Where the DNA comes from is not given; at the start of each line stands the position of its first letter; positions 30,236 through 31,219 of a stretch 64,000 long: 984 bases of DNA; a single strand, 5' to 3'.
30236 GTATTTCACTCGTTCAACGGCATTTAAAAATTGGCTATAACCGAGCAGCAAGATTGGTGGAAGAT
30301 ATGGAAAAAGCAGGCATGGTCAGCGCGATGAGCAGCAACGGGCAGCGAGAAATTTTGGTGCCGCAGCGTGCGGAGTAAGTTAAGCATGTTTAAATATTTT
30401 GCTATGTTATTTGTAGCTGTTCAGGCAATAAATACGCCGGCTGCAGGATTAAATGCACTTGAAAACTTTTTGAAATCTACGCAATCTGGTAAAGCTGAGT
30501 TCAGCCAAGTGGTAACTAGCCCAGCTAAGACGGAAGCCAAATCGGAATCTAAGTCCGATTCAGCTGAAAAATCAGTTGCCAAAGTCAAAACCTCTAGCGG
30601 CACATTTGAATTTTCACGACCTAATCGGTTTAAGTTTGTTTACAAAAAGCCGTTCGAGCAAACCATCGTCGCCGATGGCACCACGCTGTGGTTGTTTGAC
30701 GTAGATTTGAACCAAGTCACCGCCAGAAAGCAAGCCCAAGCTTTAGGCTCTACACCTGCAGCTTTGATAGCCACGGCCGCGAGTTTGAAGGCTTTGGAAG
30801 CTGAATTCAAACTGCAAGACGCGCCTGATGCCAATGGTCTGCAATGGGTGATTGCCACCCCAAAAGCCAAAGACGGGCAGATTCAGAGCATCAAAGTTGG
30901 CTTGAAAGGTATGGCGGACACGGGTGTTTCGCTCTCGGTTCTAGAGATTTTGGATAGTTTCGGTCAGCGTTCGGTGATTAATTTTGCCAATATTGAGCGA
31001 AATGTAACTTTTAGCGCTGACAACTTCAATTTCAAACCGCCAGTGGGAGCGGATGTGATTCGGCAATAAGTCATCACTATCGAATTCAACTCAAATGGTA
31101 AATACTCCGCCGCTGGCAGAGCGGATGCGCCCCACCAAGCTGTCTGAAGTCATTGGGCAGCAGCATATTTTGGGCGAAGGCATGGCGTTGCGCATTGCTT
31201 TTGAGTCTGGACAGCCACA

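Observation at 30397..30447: The LolA and MltB signal peptides are both encoded by copies of the repeat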

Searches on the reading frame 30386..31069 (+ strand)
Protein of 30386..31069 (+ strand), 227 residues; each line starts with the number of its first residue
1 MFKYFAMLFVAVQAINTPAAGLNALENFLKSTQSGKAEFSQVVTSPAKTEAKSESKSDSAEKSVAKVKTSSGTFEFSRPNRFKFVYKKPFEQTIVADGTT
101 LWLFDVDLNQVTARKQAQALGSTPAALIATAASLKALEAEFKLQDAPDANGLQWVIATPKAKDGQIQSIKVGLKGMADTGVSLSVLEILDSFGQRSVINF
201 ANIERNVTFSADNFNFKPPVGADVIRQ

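Call 10: search_protein_families(library=ncbifam, proteins=[window:30386-31069:+])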
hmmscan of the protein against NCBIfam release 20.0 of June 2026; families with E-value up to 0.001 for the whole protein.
window:30386-31069:+ (227 aa): 5 families
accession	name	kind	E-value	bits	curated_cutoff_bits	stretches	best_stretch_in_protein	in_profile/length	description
TIGR00547.2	lolA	equivalog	5.9e-58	195.7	112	1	4-227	3-202/202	outer membrane lipoprotein periplasmic chaperone LolA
NF000661.0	PRK00031.1-3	equivalog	3.4e-55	186.9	255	1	7-227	24-225/225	outer membrane lipoprotein chaperone LolA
NF000663.1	PRK00031.2-1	exception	5.2e-10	39.1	120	1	69-116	39-86/168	LolA-like outer membrane lipoprotein chaperone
NF053572.1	LolA1_Flavo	equivalog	2e-07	30.8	100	1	51-218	44-202/214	outer membrane lipoprotein periplasmic chaperone LolA1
NF053544.1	LolA2_flexi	equivalog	2.8e-06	26.9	125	1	68-215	62-207/208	flexirubin biosynthesis/transport protein LolA2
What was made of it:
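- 30386..31069 (+): lolA coding sequence (227 aa). An alternative in-frame GTG start at 30368 overlaps the end of ftsK. TIGR00547 at 195.7 bits (call 10).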

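Call 11: find_homologous_proteins(query=window:30386-31069:+, max_evalue=1e-20)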
Query window:30386-31069:+ (227 aa): 7833 proteins with E <= 1e-20 among 8000 candidates; the best 120 are listed.
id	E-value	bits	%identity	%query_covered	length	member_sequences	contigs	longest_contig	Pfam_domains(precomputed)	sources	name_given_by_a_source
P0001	6.7e-139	478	100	100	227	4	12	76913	PF03548.23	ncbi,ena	-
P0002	1.0e-130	451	93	100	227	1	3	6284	PF03548.23,PF09865.16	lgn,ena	-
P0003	5.3e-130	449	92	100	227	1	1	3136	PF03548.23,PF09865.16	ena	-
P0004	7.5e-130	448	92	100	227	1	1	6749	PF03548.23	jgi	-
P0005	7.2e-129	445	92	100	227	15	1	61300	PF03548.23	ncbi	ncbi:MAG: outer membrane lipoprotein chaperone LolA [Burkholderiaceae bacterium]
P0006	1.0e-128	445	92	100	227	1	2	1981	PF03548.23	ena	-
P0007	1.2e-128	444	91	100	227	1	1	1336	PF03548.23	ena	-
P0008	1.2e-128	444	92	100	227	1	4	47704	PF03548.23,PF09865.16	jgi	jgi:outer membrane lipoprotein carrier protein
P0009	9.9e-128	442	92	100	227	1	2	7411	PF03548.23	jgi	jgi:outer membrane lipoprotein carrier protein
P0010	1.4e-126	438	89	100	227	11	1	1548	PF03548.23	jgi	-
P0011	1.5e-126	438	90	100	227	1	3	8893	PF03548.23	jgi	jgi:outer membrane lipoprotein carrier protein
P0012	1.7e-126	437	91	100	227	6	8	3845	PF03548.23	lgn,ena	-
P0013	2.3e-126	437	89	100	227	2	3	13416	PF03548.23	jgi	jgi:outer membrane lipoprotein carrier protein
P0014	2.4e-126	437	90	100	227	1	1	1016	PF03548.23,PF09865.16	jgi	jgi:outer membrane lipoprotein carrier protein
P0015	4.5e-126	436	89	100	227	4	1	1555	PF03548.23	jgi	jgi:outer membrane lipoprotein carrier protein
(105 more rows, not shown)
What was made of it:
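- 30386..31069 (+): A 100% identical protein, P0001, is in the database (call 11).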

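Call 17: find_related_loci(query=window:30386-31069:+, collection=genome_contigs, flank=10000)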
Query window:30386-31069:+ (227 aa) in genome_contigs; peptide patterns used: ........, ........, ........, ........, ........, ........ (x = any residue, [..] = any of these).
453 stretches matched a pattern; 167 encode a relative of the query (tblastn E <= 1e-3); the best 80 are kept; 80 distinct loci.
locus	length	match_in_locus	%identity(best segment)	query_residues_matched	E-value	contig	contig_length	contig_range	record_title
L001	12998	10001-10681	92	1-227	4e-139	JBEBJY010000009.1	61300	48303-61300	MAG: Burkholderiaceae bacterium isolate TF_9 NODE_207_length_61300_cov_14.402101, whole genome shotgun sequence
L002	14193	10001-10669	91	1-227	5e-135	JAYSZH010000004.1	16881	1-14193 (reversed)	MAG: Polaromonas sp. isolate GFS_13572 GFS_13572_3, whole genome shotgun sequence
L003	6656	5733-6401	90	1-227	5e-135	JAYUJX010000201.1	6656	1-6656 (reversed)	MAG: Polaromonas sp. isolate GFS_9151 GFS_9151_200, whole genome shotgun sequence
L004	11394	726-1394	90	1-227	4e-135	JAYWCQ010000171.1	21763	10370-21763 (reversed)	MAG: Polaromonas sp. isolate GL94_UP_metabat_141 GL94_UP_metabat_141_170, whole genome shotgun sequence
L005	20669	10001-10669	90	1-227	2e-134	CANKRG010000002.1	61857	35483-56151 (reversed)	MAG: Comamonadaceae bacterium isolate TH-Jun18-235 genome assembly, contig: TH-Jun18-C797, whole genome shotgun sequence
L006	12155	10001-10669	89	1-227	3e-134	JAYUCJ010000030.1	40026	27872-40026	MAG: Polaromonas sp. isolate GFS_6950 GFS_6950_29, whole genome shotgun sequence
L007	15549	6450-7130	89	1-227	6e-134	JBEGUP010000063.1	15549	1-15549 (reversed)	MAG: Pseudomonadota bacterium isolate redbuttecreek_2019_sw_WHONDRS-S19S_0086_F_bin.6 scaffold_683, whole genome shotgun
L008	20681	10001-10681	88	1-227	1e-133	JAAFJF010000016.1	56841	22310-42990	MAG: Polaromonas sp. isolate bin7.concoct.b1b2b5.061 WN_Polaromonas_2_scaffold_16, whole genome shotgun sequence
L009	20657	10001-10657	86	1-227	4e-129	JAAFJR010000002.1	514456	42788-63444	MAG: Polaromonas sp. isolate bin53.metabat.ball.024 WN_Polaromonas_1_scaffold_2, whole genome shotgun sequence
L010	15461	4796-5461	83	1-227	2e-123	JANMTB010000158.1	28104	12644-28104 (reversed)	MAG: Polaromonas sp. isolate SOY_29_metabat_286 SOY_29_k141_4759880, whole genome shotgun sequence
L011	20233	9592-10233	62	1-227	4e-89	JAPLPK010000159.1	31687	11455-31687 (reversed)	MAG: Burkholderiales bacterium isolate LacPavin_0419_WC70S_MAG_62_11 LacPavin_0419_WC70S_scaffold_5066, whole genome sho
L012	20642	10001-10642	61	1-227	7e-88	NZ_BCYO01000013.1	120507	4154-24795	Polaromonas jejuensis NBRC 106434, whole genome shotgun sequence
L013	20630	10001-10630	63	1-227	2e-87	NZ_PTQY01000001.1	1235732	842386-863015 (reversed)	Rhodoferax sp. TS-BS-61-7 TS-BS-61-7-C1, whole genome shotgun sequence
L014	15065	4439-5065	62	2-227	2e-87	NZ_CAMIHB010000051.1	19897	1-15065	MAG: uncultured Rhodoferax sp. isolate ol8bDytMBR_bin.36.MAG NODE_1651_length_19897_cov_69.050600, whole genome shotgun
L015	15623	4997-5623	62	2-227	3e-87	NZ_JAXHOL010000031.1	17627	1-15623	MAG: Rhodoferax sp. isolate Salar_de_Ascotan_water_MAG_AWA33 contig_11791_polypolish, whole genome shotgun sequence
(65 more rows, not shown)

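Call 51: search_protein_representatives(protein=window:30386-31069:+)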
Query: 227 residues. Proteins with E-value up to 0.001 (for the whole library): 4082; up to 1e-10: 1906; up to 1e-30: 112. The best 150 are listed.
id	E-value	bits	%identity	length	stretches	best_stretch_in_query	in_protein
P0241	2.8e-59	216.4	55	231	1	3-227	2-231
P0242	1.9e-58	213.7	52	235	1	19-227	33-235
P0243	4.2e-53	196.3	63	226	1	5-174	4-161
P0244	4.5e-51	189.6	58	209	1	57-226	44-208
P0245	8.6e-51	188.7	49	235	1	17-227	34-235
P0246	1.1e-49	185.1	54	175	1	61-227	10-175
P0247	1.0e-48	182.0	50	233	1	19-227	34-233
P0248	3.7e-48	180.1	64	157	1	5-163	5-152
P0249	1.2e-46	175.1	62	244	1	82-227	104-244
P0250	1.3e-46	175.1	57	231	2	17-183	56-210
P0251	2.0e-46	174.4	52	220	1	21-227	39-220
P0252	9.8e-46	172.2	50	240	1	14-227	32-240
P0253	9.7e-45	169.0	50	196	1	24-227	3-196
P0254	1.7e-44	168.2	47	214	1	14-217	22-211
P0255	2.0e-44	168.0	47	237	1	19-227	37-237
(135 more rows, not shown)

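Call 68: search_solved_structures(query=window:30386-31069:+, show_alignments=2, max_evalue=0.00001)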
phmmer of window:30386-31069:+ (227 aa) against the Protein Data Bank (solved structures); distinct sequences matched with E-value up to 0.00001: 13.
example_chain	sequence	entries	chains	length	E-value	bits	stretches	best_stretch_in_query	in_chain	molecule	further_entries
8orn_A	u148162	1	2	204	2.6e-26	95.7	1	67-225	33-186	Outer-membrane lipoprotein carrier protein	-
2w7q_A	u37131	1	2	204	8.7e-18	67.9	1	63-226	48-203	OUTER-MEMBRANE LIPOPROTEIN CARRIER PROTEIN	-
8v1k_A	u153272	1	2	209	1.1e-13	54.5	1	69-225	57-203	Outer-membrane lipoprotein carrier protein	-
8chx_A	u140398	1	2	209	9.7e-12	48.2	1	67-224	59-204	Outer-membrane lipoprotein carrier protein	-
1iwl_A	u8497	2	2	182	2.5e-11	46.8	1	62-224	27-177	Outer-membrane lipoproteins carrier protein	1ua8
3ksn_A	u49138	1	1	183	2.5e-11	46.8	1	62-224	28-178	Outer-membrane lipoprotein carrier protein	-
7arm_A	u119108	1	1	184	2.5e-11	46.8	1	62-224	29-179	Outer-membrane lipoprotein carrier protein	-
7z6w_A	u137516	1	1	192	3e-11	46.6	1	62-224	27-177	Outer-membrane lipoprotein carrier protein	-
6f3z_B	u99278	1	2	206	3.5e-11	46.3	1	61-224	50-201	Outer-membrane lipoprotein carrier protein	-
2zpc_A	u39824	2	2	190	2.7e-10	43.4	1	62-224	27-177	Outer-membrane lipoprotein carrier protein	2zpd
7z6x_A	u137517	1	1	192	2.8e-10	43.4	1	62-224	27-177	Outer-membrane lipoprotein carrier protein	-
6fhm_A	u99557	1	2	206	6.2e-10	42.3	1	62-224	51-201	Outer-membrane lipoprotein carrier protein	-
4ki3_A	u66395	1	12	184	1.6e-09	40.9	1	64-223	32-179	Outer-membrane lipoprotein carrier protein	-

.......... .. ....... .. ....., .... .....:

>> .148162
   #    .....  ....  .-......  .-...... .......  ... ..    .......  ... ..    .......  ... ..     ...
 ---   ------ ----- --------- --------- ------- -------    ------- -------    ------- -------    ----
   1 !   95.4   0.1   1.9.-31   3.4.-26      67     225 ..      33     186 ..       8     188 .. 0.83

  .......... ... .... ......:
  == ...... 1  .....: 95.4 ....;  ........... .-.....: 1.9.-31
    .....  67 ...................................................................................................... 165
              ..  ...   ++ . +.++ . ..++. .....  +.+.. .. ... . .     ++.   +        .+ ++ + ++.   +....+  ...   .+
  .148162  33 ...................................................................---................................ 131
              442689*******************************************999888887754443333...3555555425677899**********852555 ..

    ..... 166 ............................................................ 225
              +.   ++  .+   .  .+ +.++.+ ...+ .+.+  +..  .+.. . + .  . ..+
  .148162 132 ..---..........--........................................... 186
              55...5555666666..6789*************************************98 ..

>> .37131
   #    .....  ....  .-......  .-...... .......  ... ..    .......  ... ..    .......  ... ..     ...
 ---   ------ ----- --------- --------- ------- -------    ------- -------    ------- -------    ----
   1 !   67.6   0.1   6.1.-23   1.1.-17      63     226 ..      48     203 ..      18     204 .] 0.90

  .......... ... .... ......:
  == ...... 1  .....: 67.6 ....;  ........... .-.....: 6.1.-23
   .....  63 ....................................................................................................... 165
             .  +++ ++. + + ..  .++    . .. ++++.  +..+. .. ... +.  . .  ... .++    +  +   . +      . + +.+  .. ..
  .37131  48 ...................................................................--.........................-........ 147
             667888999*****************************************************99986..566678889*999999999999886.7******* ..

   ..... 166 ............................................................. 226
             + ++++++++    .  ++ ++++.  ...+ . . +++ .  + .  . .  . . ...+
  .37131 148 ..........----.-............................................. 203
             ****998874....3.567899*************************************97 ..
